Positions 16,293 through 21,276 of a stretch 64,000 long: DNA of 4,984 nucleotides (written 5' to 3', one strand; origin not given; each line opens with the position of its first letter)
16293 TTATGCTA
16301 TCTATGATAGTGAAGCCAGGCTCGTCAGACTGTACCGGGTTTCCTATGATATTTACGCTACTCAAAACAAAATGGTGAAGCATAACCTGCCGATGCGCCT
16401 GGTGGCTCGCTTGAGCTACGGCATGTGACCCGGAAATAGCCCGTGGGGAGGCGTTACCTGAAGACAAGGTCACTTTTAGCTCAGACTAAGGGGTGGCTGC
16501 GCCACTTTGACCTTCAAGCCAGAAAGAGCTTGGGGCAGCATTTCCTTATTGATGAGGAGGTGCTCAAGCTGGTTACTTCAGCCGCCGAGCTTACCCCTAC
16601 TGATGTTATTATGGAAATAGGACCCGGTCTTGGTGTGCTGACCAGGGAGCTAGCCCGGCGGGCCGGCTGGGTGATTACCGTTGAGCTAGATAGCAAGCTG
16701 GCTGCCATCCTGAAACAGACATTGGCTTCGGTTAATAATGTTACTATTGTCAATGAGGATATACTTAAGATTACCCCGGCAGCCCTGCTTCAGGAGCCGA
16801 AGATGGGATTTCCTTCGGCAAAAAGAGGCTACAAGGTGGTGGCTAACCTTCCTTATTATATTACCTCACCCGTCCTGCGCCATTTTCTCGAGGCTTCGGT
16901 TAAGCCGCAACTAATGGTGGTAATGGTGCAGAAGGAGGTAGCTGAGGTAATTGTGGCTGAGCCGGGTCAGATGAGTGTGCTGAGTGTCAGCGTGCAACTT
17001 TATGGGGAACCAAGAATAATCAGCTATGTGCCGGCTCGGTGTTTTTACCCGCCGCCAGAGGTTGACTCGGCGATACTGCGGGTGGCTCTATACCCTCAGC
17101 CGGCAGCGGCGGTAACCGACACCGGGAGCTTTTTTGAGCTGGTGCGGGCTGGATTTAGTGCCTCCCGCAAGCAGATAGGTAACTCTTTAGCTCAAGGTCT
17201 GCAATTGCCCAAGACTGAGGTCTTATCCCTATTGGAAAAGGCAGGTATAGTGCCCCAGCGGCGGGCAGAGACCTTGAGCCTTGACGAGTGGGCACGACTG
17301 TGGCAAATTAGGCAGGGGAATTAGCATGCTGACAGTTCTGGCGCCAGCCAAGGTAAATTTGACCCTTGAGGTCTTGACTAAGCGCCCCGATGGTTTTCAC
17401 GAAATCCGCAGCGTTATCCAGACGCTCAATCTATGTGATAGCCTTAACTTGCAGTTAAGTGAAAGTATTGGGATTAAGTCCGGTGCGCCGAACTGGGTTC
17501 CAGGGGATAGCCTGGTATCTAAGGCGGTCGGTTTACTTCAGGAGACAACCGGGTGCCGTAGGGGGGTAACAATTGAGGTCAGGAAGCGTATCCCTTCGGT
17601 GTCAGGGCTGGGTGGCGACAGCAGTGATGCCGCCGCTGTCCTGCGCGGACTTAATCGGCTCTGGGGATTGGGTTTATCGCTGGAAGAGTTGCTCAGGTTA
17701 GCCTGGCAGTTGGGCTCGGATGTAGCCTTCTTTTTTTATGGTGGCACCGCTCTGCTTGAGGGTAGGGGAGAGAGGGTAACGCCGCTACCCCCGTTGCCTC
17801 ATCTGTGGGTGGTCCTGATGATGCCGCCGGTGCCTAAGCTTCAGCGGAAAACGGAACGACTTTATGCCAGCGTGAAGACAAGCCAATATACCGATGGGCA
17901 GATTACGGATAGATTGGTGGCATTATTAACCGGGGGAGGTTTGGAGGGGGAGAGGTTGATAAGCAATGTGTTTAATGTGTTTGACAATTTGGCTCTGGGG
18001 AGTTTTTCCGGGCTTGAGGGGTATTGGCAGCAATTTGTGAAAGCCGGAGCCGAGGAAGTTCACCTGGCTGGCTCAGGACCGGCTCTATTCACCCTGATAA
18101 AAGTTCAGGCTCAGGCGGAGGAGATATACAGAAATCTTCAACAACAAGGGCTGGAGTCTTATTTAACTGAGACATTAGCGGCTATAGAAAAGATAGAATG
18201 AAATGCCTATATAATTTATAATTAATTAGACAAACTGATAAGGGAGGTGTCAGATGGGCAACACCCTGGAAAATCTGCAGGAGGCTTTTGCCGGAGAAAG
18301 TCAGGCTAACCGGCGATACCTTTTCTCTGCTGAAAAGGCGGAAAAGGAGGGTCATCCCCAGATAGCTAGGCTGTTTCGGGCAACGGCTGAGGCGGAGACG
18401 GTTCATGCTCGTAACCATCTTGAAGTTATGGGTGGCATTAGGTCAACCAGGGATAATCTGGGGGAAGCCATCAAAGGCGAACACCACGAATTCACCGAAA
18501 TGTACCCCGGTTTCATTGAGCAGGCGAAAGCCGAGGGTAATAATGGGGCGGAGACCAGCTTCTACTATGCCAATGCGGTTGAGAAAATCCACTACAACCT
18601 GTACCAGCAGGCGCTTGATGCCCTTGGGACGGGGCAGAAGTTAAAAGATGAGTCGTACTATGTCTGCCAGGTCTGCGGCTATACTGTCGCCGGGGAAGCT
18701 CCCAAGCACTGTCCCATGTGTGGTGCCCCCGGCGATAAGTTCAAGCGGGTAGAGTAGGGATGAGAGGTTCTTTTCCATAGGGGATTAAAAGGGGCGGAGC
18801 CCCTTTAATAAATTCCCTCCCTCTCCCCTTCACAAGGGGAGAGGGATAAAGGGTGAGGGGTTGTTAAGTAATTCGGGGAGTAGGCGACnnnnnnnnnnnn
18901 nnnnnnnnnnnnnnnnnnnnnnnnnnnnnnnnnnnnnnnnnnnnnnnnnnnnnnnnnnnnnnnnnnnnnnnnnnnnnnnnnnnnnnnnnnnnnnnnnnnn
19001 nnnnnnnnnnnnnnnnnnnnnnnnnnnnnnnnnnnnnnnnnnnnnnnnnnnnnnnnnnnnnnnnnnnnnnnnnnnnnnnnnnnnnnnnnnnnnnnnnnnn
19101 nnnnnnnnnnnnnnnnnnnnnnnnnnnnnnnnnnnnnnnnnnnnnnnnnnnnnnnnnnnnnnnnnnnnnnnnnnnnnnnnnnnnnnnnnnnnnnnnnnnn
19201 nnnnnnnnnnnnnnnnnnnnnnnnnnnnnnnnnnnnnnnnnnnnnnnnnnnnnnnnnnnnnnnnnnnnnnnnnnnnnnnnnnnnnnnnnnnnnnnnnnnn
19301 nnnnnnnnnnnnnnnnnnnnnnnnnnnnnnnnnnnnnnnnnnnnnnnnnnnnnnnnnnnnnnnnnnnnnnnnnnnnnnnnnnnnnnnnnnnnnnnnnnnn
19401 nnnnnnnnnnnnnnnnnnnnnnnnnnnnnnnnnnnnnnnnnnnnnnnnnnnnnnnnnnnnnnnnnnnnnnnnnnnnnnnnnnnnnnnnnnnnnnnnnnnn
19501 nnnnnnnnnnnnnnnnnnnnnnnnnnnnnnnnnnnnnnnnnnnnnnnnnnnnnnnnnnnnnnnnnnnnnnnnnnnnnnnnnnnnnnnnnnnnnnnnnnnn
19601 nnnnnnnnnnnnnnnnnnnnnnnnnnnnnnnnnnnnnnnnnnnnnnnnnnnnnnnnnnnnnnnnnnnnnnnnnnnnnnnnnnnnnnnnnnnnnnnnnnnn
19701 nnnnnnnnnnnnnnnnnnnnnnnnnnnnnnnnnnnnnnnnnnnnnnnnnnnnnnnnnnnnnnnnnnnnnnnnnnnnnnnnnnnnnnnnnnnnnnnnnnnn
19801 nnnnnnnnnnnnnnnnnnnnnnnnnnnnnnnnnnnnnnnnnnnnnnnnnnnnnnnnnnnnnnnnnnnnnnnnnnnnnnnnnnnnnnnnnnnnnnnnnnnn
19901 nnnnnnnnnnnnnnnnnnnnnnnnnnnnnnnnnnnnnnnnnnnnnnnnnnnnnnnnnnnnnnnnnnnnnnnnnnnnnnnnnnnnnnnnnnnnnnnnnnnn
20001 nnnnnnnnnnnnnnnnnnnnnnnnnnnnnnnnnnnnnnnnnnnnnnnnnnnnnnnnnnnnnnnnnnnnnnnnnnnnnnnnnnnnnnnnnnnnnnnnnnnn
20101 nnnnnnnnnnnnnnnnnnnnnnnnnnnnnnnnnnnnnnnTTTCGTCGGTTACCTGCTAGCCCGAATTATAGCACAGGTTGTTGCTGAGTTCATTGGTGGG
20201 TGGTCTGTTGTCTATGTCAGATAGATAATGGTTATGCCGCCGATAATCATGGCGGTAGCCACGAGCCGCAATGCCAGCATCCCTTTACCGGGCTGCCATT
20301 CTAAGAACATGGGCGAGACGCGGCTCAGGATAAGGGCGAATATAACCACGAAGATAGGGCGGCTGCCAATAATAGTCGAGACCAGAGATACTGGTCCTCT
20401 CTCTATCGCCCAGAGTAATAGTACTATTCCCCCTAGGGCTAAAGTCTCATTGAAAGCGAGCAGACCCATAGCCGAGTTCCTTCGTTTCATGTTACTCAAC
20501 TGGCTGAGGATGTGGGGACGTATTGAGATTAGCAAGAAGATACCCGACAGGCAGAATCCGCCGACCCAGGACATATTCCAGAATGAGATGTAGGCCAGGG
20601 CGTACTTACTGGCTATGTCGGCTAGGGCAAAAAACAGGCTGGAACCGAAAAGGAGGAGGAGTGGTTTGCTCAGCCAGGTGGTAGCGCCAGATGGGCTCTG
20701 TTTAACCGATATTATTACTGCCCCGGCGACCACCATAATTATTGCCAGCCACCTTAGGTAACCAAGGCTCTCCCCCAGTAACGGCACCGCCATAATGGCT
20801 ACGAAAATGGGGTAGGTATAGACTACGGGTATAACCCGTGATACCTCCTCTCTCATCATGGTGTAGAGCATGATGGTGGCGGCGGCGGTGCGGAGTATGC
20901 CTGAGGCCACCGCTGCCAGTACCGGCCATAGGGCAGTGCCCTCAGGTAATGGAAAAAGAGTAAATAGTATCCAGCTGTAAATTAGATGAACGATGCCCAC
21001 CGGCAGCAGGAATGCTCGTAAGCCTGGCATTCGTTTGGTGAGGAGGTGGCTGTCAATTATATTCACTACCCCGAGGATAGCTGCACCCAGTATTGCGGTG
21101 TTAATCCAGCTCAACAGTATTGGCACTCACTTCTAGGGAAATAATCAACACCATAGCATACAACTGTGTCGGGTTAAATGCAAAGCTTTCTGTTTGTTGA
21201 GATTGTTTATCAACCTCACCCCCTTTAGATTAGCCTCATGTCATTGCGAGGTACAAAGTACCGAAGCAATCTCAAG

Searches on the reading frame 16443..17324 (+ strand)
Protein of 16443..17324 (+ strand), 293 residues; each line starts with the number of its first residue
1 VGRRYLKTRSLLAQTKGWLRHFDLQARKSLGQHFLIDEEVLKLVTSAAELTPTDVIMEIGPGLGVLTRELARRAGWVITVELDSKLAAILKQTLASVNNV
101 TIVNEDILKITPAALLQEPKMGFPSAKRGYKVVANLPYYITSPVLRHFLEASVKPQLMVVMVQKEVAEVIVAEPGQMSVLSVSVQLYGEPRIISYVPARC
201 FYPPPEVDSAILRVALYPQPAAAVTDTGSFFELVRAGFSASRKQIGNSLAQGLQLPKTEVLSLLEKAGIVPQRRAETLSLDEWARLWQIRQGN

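Call 45: search_protein_families(library=pfam, proteins=[window:16443-17324:+], max_evalue=0.00001)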
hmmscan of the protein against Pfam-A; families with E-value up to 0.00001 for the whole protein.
window:16443-17324:+ (293 aa): 1 family
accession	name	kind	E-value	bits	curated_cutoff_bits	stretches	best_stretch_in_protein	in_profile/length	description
PF00398.26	RrnaAD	-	8.4e-55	186.1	24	1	25-288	3-259/263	Ribosomal RNA adenine dimethylase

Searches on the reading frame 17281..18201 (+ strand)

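Call 45: search_protein_families(library=pfam, proteins=[window:17281-18201:+], max_evalue=0.00001)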
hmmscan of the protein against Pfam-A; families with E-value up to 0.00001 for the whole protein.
window:17281-18201:+ (306 aa): 1 family
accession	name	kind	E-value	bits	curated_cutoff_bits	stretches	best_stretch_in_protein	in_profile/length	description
PF00288.32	GHMP_kinases_N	-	8.8e-19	68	22.3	1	78-155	2-87/87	GHMP kinases N terminal domain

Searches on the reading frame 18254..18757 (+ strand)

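Call 45: search_protein_families(library=pfam, proteins=[window:18254-18757:+], max_evalue=0.00001)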
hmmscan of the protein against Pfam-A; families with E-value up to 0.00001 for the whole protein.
window:18254-18757:+ (167 aa): 2 families
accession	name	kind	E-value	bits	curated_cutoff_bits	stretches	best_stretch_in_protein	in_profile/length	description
PF02915.23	Rubrerythrin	-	1.5e-26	93.8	22.8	1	6-120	1-136/137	Rubrerythrin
PF21349.2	RUBY_RBDX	-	1.3e-10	41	26.5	1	136-164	1-30/30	Rubrerythrin, rubredoxin-like domain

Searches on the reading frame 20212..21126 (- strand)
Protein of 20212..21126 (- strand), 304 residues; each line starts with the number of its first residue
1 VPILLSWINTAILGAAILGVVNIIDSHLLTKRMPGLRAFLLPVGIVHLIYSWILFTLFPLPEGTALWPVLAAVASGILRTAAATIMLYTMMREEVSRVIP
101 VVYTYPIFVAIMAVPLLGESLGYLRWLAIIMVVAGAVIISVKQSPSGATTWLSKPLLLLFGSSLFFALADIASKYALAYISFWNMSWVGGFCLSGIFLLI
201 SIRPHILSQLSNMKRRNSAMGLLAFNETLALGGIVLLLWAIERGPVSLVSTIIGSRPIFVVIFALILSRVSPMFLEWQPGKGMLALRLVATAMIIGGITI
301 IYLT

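Call 45: search_protein_families(library=pfam, proteins=[window:20212-21126:-], max_evalue=0.00001)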
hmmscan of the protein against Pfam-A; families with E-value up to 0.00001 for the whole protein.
window:20212-21126:- (304 aa): 1 family
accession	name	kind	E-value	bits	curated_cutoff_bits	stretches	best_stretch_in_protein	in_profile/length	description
PF00892.27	EamA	-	9.5e-18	65.2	28.2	2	6-140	2-134/135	EamA-like transporter family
